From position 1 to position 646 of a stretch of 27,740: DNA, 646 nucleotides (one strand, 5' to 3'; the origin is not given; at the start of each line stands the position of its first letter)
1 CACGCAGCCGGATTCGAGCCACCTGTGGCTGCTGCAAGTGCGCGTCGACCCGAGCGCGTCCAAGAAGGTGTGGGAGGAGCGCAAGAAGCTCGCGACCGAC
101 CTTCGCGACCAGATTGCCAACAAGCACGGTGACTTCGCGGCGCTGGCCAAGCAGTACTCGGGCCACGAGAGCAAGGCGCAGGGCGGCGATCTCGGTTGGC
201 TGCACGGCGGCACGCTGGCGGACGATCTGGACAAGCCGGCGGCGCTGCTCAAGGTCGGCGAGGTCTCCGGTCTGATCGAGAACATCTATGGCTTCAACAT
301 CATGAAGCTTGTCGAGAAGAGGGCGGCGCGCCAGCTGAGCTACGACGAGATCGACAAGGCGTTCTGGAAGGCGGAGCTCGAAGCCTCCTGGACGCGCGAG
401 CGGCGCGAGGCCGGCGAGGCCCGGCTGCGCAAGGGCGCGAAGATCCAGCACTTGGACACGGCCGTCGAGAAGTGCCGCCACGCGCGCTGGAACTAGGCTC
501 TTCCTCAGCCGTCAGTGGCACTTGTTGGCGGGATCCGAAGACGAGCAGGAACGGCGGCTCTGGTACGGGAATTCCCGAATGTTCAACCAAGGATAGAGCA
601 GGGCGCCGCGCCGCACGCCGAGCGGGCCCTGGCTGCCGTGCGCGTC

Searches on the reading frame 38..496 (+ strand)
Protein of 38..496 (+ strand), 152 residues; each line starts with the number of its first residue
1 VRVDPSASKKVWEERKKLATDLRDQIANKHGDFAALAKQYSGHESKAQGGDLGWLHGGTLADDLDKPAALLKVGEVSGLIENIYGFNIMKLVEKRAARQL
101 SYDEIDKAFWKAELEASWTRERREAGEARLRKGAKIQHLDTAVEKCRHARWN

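Call 29: search_protein_families(library=pfam, proteins=[window:38-496:+], max_evalue=0.001)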
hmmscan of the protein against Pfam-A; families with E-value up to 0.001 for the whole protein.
window:38-496:+ (152 aa): 3 families
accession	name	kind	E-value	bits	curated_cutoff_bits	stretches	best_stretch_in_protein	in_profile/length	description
PF00639.27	Rotamase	-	4.6e-18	66.4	21.7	1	3-92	6-96/97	PPIC-type PPIASE domain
PF13616.12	Rotamase_3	-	2.5e-15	57.5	22.5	1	12-95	33-116/116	PPIC-type PPIASE domain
PF13145.12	Rotamase_2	-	7.8e-07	30.4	27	1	16-105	32-119/121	PPIC-type PPIASE domain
